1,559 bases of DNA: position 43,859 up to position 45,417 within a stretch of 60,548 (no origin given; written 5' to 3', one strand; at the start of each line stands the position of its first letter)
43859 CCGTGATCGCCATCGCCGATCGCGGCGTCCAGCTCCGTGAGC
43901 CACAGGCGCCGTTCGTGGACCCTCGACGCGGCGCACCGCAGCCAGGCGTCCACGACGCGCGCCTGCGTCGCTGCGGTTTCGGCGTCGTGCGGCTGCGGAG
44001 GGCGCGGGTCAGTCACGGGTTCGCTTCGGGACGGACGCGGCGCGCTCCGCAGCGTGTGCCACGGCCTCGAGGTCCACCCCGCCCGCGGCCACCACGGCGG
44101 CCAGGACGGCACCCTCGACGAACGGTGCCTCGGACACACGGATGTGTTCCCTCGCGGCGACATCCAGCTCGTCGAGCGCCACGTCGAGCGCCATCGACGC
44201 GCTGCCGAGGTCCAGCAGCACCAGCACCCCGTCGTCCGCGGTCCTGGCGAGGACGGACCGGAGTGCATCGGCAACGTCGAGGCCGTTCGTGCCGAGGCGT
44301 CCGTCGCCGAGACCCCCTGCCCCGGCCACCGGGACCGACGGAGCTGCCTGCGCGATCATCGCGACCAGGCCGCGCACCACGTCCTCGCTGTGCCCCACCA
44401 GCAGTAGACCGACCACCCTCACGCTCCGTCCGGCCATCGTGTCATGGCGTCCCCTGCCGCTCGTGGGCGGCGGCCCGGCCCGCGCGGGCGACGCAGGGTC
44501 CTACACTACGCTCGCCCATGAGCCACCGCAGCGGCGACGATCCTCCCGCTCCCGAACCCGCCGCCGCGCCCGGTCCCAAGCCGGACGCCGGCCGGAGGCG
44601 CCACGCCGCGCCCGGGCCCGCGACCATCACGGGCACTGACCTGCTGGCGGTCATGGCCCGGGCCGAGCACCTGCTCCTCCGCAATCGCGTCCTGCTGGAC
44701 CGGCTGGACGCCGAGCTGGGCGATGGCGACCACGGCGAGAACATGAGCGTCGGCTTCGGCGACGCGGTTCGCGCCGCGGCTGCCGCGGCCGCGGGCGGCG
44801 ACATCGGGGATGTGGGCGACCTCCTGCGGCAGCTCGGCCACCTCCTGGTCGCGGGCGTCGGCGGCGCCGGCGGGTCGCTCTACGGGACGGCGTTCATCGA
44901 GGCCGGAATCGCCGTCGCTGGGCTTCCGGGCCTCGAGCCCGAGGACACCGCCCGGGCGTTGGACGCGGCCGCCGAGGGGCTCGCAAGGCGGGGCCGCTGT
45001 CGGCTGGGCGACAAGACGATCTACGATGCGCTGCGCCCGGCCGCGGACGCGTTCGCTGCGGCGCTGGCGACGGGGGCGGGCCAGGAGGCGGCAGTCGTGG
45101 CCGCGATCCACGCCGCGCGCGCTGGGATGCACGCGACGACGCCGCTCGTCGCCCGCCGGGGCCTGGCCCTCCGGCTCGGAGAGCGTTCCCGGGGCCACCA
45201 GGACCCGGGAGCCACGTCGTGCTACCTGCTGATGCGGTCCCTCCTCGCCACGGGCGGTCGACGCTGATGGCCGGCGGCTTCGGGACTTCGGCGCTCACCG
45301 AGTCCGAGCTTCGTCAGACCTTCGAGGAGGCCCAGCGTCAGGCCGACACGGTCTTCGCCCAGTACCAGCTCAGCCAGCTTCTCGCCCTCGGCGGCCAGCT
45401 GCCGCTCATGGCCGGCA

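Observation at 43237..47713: DhaK-less DhaM-DhaL pair divergent from a DhaL-like gene coupled to a GAF-PAS histidine kinase and OmpR-type regulator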

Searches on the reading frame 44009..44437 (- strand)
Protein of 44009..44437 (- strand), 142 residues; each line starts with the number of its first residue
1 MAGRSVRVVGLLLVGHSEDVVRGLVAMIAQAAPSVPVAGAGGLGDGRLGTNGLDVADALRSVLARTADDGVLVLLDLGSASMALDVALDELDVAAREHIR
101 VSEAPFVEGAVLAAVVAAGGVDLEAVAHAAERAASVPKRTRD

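Call 3: search_protein_families(library=pfam, proteins=[window:44009-44437:-], max_evalue=0.01)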
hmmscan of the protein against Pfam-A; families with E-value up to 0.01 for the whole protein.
window:44009-44437:- (142 aa): 1 family
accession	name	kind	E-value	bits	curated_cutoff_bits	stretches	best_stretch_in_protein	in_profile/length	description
PF03610.21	EIIA-man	-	3.4e-17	63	21.4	1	10-126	1-115/116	PTS system fructose IIA component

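Call 68: search_protein_families(library=ncbifam, proteins=[window:44009-44437:-], max_evalue=0.001)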
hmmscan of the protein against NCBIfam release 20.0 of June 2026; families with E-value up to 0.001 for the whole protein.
window:44009-44437:- (142 aa): 2 families
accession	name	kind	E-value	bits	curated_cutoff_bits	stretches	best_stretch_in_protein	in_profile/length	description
TIGR02364.1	dha_pts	equivalog_domain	6e-29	100.9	98.25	1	9-132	1-123/125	dihydroxyacetone kinase phosphoryl donor subunit DhaM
NF008478.1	PRK11377.1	equivalog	1.4e-14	54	520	1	9-135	2-129/473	dihydroxyacetone kinase phosphoryl donor subunit DhaM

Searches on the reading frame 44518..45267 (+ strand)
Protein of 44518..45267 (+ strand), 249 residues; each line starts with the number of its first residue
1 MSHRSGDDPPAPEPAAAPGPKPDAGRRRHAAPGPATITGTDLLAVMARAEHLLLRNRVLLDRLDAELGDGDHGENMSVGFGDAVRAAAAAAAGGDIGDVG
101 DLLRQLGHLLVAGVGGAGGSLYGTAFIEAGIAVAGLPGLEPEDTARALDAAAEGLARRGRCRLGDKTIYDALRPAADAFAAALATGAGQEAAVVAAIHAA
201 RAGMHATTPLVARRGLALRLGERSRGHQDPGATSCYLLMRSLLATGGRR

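Call 3: search_protein_families(library=pfam, proteins=[window:44518-45267:+], max_evalue=0.01)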
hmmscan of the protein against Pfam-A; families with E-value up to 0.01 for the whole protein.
window:44518-45267:+ (249 aa): 1 family
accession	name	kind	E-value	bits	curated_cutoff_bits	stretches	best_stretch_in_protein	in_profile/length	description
PF02734.22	Dak2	-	2.1e-41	142.2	27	1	67-243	2-173/174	DAK2 domain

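Call 12: find_homologous_proteins(query=window:44518-45267:+)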
Query window:44518-45267:+ (249 aa): 1710 proteins with E <= 0.001 among 8000 candidates; the best 120 are listed.
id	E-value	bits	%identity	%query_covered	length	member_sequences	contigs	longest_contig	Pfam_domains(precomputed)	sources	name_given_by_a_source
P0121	2.3e-149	514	100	100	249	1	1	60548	PF02734.23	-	-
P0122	5.6e-107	375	79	99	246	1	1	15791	PF02734.23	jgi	jgi:phosphoenolpyruvate---glycerone phosphotransferase subunit DhaL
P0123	1.8e-105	370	79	99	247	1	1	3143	PF02734.23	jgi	jgi:dihydroxyacetone kinase-like protein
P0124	1.9e-105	370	77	100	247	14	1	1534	PF02734.23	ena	-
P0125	2.0e-105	370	78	99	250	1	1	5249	PF02734.23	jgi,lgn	jgi:dihydroxyacetone kinase-like protein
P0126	3.7e-105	369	77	100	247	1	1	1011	PF02734.23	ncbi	-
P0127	4.2e-105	369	77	100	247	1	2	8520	PF02734.23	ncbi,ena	-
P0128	7.1e-105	368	77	100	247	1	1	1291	PF02734.23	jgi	jgi:dihydroxyacetone kinase-like protein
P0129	7.4e-105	368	82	87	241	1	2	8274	PF02734.23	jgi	jgi:phosphoenolpyruvate---glycerone phosphotransferase subunit DhaL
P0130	2.3e-104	366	78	100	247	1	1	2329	PF02734.23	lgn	-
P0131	3.5e-104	366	76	99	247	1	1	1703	PF02734.23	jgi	jgi:dihydroxyacetone kinase-like protein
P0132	6.8e-104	365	77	100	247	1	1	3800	PF02734.23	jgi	jgi:dihydroxyacetone kinase-like protein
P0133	1.3e-103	364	77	100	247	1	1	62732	PF02734.23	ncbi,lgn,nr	ncbi:MAG TPA: dihydroxyacetone kinase subunit DhaL [Candidatus Limnocylindrales bacterium]|nr:dihydr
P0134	1.6e-103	364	77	99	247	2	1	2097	PF02734.23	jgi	jgi:phosphoenolpyruvate---glycerone phosphotransferase subunit DhaL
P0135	4.2e-103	362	78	99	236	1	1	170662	PF02734.23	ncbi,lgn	-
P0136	8.0e-103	361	76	100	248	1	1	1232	PF02734.23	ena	-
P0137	8.0e-103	361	75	99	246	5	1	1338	PF02734.23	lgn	-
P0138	9.6e-103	361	76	99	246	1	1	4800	PF02734.23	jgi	jgi:dihydroxyacetone kinase-like protein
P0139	1.3e-102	361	75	100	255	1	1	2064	PF02734.23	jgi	jgi:dihydroxyacetone kinase-like protein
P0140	1.3e-102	361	76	100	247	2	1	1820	PF02734.23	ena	-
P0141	1.6e-102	360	76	100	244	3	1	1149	PF02734.23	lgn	-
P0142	1.8e-102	360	76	100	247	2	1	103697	PF02734.23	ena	-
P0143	2.8e-102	360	74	100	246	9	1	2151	PF02734.23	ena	-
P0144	1.5e-101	357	78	95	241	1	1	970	PF02734.23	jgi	jgi:phosphoenolpyruvate---glycerone phosphotransferase subunit DhaL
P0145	2.2e-101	357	75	100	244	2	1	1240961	PF02734.23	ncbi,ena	-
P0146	2.4e-101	357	74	100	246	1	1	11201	PF02734.23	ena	-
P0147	3.1e-101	356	75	100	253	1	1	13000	PF02734.23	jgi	jgi:dihydroxyacetone kinase-like protein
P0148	3.9e-100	353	75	100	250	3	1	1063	PF02734.23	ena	-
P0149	5.6e-100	352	74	100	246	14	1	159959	PF02734.23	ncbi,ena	-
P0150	6.1e-100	352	74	99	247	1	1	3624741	PF02734.23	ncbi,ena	-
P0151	6.8e-100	352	75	99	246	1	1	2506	PF02734.23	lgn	-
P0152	7.2e-100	352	74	100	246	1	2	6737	PF02734.23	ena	-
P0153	9.3e-100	351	74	100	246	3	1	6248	PF02734.23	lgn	-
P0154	1.4e-99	351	76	99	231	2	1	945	PF02734.23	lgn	-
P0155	2.2e-99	350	74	99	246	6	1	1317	PF02734.23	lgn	-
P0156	2.4e-99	350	74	100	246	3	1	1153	PF02734.23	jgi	jgi:dihydroxyacetone kinase-like protein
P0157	4.8e-99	349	76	99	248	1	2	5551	PF02734.23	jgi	jgi:dihydroxyacetone kinase-like protein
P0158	6.0e-99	349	74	100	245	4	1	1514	PF02734.23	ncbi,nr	ncbi:MAG: dihydroxyacetone kinase subunit L [Chloroflexi bacterium]|nr:dihydroxyacetone kinase subun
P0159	1.7e-98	347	73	100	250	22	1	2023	PF02734.23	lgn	-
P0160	1.7e-98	347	73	100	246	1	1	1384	PF02734.23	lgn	-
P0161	1.9e-98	347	74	100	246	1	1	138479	PF02734.23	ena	-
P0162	2.9e-98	346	73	100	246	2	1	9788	PF02734.23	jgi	jgi:dihydroxyacetone kinase-like protein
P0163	5.5e-98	346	76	99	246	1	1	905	PF02734.23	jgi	jgi:dihydroxyacetone kinase-like protein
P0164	7.8e-98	345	81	85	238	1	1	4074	PF02734.23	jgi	jgi:phosphoenolpyruvate---glycerone phosphotransferase subunit DhaL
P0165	1.7e-97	344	76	99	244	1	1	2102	PF02734.23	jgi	jgi:dihydroxyacetone kinase-like protein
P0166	5.4e-97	342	75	99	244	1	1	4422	PF02734.23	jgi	jgi:dihydroxyacetone kinase-like protein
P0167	8.0e-97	342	77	99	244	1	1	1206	PF02734.23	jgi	jgi:dihydroxyacetone kinase-like protein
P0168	1.1e-96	341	85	82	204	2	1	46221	PF02734.23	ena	-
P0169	1.9e-96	341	80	86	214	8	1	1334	PF02734.23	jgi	jgi:dihydroxyacetone kinase-like protein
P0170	4.2e-95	336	81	85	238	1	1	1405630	PF02734.23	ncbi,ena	-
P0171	7.0e-95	335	83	82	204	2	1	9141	PF02734.23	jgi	jgi:dihydroxyacetone kinase-like protein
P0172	1.2e-94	335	74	99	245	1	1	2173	PF02734.23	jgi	jgi:dihydroxyacetone kinase-like protein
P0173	5.2e-94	333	78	88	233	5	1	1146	PF02734.23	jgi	-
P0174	6.6e-94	332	79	85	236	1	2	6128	PF02734.23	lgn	-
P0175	1.8e-93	331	72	96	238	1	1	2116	PF02734.23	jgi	jgi:phosphoenolpyruvate---glycerone phosphotransferase subunit DhaL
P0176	1.4e-92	328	77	86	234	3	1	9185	PF02734.23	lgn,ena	-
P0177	1.2e-91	325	80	84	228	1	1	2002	PF02734.23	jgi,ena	-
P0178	1.6e-91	324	74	95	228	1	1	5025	PF02734.23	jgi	jgi:dihydroxyacetone kinase-like protein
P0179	3.5e-91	323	78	88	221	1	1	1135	PF02734.23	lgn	-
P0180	4.5e-91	323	75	89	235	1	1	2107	PF02734.23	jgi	jgi:dihydroxyacetone kinase-like protein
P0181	8.6e-90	319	70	99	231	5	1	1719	PF02734.23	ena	-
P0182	1.1e-89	318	76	87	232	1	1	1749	PF02734.23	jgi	jgi:dihydroxyacetone kinase-like protein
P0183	1.8e-89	318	80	85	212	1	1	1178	PF02734.23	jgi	jgi:dihydroxyacetone kinase-like protein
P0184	6.3e-88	313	70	99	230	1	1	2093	PF02734.23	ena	-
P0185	8.1e-85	302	71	88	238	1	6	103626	PF02734.23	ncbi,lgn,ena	-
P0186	3.1e-83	297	66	95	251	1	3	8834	PF02734.23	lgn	-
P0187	1.6e-81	292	65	100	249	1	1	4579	PF02734.23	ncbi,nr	ncbi:MAG: dihydroxyacetone kinase subunit DhaL [Chloroflexota bacterium]|nr:dihydroxyacetone kinase 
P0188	3.0e-81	291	70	87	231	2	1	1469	PF02734.23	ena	-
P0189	4.5e-81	290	70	87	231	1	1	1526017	PF02734.23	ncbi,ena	-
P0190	1.1e-80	289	71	86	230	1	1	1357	PF02734.23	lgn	-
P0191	6.6e-80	286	72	85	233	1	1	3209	PF02734.23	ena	-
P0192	9.4e-80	286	71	87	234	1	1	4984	PF02734.23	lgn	-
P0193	2.9e-79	284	69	90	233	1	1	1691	PF02734.23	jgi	jgi:dihydroxyacetone kinase-like protein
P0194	4.1e-79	284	67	91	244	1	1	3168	PF02734.23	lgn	-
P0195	6.4e-79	283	69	87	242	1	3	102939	PF02734.23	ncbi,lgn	ncbi:MAG: dihydroxyacetone kinase subunit DhaL [Candidatus Limnocylindrales bacterium]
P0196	2.5e-78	281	64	98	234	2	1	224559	PF02734.23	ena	-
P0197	7.3e-78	280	85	69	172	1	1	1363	PF02734.23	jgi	jgi:dihydroxyacetone kinase-like protein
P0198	1.4e-77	279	68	91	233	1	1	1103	PF02734.23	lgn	-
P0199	1.5e-77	279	63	98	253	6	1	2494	PF02734.23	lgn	-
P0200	2.8e-77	278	71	87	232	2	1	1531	PF02734.23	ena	-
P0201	2.9e-77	278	65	99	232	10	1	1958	PF02734.23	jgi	jgi:phosphoenolpyruvate---glycerone phosphotransferase subunit DhaL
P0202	3.3e-77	277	69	89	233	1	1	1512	PF02734.23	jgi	jgi:dihydroxyacetone kinase-like protein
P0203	4.5e-77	277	65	93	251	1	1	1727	PF02734.23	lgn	-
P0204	4.6e-77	277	72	83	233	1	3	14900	PF02734.23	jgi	jgi:dihydroxyacetone kinase-like protein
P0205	6.0e-77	277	69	86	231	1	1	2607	PF02734.23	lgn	-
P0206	1.7e-76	275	60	98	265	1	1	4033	PF02734.23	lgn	-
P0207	1.8e-76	275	70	86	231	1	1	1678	PF02734.23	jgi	jgi:phosphoenolpyruvate---glycerone phosphotransferase subunit DhaL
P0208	6.9e-76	273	63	98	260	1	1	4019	PF02734.23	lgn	-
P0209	7.2e-76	273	70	87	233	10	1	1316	PF02734.23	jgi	-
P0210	1.0e-75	273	70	87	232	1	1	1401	PF02734.23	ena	-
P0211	2.6e-75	271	70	84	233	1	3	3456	PF02734.23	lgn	-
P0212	2.8e-75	271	69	86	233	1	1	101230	PF02734.23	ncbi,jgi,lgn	ncbi:MAG TPA: dihydroxyacetone kinase subunit DhaL [Candidatus Limnocylindrales bacterium]|jgi:dihyd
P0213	3.7e-75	271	69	84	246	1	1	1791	PF02734.23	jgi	jgi:phosphoenolpyruvate---glycerone phosphotransferase subunit DhaL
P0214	5.2e-75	270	69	85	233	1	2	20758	PF02734.23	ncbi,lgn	-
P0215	6.1e-75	270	69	83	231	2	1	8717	PF02734.23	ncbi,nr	ncbi:MAG TPA: dihydroxyacetone kinase subunit DhaL [Candidatus Limnocylindrales bacterium]|nr:dihydr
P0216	1.6e-74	269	70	84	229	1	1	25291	PF02734.23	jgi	jgi:dihydroxyacetone kinase-like protein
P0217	2.6e-74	268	69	84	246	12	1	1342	PF02734.23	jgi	jgi:phosphoenolpyruvate---glycerone phosphotransferase subunit DhaL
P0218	2.7e-74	268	67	83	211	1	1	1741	PF02734.23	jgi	-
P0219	3.0e-74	268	67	86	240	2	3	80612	PF02734.23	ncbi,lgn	-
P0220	5.0e-74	267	69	84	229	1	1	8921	PF02734.23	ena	-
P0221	6.2e-74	267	67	84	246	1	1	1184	PF02734.23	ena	-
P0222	6.7e-74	267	60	98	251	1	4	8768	PF02734.23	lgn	-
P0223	1.0e-73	266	68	84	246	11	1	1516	PF02734.23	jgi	-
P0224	3.9e-73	264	65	86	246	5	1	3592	PF02734.23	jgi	jgi:phosphoenolpyruvate---glycerone phosphotransferase subunit DhaL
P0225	4.2e-73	264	66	88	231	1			PF02734.23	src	-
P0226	4.4e-73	264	62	93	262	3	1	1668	PF02734.23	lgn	-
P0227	8.8e-73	263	66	86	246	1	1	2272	PF02734.23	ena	-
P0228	9.4e-73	263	68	84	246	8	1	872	PF02734.23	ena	-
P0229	1.8e-72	262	67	84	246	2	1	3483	PF02734.23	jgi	jgi:phosphoenolpyruvate---glycerone phosphotransferase subunit DhaL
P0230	1.9e-72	262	65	86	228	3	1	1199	PF02734.23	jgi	jgi:phosphoenolpyruvate---glycerone phosphotransferase subunit DhaL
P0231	2.7e-72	261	68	84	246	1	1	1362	PF02734.23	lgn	-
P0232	4.5e-72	261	67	84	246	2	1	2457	PF02734.23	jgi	jgi:phosphoenolpyruvate---glycerone phosphotransferase subunit DhaL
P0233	5.1e-72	261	64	89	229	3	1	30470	PF02734.23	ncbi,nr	ncbi:MAG TPA: dihydroxyacetone kinase subunit DhaL [Candidatus Limnocylindrales bacterium]|nr:dihydr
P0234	1.2e-71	259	67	85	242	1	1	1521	PF02734.23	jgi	jgi:phosphoenolpyruvate---glycerone phosphotransferase subunit DhaL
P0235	6.5e-71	257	65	87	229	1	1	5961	PF02734.23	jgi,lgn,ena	jgi:dihydroxyacetone kinase-like protein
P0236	7.2e-71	257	65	87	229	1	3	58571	PF02734.23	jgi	jgi:dihydroxyacetone kinase-like protein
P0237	1.1e-70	256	64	90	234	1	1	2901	PF02734.23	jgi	jgi:dihydroxyacetone kinase-like protein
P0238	1.5e-70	256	85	61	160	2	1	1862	PF02734.23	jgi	-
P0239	1.9e-70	255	65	86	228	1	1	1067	PF02734.23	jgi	jgi:dihydroxyacetone kinase-like protein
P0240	3.2e-70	255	87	60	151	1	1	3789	PF02734.23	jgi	jgi:dihydroxyacetone kinase-like protein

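Call 17: search_solved_structures(query=window:44518-45267:+, max_evalue=0.001, show_alignments=4)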
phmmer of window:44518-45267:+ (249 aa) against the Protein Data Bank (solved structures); distinct sequences matched with E-value up to 0.001: 4.
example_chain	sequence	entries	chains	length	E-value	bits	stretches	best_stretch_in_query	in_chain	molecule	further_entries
3pnl_B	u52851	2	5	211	5.7e-31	111.3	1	40-244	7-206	PTS-dependent dihydroxyacetone kinase, ADP-binding subunit dhaL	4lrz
2btd_A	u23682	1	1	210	6.6e-31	111.1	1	46-244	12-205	PTS-DEPENDENT DIHYDROXYACETONE KINASE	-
3cr3_A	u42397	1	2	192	4.4e-23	85.5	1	51-243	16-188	PTS-dependent dihydroxyacetone kinase, ADP-binding subunit dhaL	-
26vk_A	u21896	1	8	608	3.2e-07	33.6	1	62-221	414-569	Dihydroxyacetone kinase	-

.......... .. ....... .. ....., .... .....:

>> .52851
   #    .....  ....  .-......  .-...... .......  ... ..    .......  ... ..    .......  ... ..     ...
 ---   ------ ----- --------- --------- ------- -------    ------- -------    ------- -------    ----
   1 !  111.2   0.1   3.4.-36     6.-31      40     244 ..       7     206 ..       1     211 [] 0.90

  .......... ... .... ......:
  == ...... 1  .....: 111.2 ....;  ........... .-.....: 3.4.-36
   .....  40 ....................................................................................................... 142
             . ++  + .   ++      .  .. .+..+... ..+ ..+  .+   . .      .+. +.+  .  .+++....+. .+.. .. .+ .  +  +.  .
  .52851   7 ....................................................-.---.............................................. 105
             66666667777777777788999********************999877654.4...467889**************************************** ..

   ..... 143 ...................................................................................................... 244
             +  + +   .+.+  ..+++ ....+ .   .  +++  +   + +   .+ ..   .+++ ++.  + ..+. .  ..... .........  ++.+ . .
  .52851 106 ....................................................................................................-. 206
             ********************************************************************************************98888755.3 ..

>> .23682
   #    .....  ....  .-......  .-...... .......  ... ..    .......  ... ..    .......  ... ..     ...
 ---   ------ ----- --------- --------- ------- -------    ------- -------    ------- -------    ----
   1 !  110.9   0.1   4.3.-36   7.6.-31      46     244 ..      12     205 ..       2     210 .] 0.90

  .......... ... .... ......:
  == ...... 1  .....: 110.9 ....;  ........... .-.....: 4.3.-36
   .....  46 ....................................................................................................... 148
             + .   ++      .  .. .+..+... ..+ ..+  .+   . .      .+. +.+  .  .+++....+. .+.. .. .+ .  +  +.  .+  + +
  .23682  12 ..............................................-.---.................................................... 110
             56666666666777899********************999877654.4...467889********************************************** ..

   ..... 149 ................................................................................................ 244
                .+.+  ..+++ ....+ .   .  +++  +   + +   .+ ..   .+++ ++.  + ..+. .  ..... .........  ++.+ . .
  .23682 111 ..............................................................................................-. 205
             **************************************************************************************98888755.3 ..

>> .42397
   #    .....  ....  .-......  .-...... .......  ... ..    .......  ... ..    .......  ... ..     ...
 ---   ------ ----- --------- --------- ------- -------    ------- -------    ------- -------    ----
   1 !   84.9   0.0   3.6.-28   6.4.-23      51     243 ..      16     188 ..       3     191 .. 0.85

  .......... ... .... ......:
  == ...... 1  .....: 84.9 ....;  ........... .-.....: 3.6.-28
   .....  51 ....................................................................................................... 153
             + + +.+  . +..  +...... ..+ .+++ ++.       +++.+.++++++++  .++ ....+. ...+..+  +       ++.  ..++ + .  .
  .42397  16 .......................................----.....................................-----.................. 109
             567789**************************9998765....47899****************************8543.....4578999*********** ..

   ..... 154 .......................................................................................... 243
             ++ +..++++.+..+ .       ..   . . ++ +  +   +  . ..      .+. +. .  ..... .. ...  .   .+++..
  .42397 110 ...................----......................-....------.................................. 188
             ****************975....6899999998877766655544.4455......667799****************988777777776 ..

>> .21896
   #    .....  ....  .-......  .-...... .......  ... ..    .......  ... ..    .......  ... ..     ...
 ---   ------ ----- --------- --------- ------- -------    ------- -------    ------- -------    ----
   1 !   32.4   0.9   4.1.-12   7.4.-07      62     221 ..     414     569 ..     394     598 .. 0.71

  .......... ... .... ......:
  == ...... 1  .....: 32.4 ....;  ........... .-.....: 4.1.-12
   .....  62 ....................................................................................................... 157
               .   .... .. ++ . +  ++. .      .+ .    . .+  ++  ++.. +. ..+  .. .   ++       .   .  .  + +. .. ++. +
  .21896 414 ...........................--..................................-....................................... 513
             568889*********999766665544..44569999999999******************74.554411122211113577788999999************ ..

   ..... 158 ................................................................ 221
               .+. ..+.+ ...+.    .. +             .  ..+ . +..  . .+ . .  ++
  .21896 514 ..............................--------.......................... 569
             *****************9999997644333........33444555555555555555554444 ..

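Call 68: search_protein_families(library=ncbifam, proteins=[window:44518-45267:+], max_evalue=0.001)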
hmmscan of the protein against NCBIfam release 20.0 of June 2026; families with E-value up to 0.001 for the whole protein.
window:44518-45267:+ (249 aa): 3 families
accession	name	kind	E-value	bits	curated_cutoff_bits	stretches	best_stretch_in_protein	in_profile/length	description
TIGR02365.1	dha_L_ycgS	equivalog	3.9e-47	160.5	138.3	1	44-242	3-194/196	dihydroxyacetone kinase subunit DhaL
NF011049.0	PRK14479.1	subfamily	3.6e-43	148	492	1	35-242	357-562/568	dihydroxyacetone kinase family protein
TIGR02361.1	dak_ATP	equivalog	8.1e-19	67.6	574.95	1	30-242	373-582/583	glycerone kinase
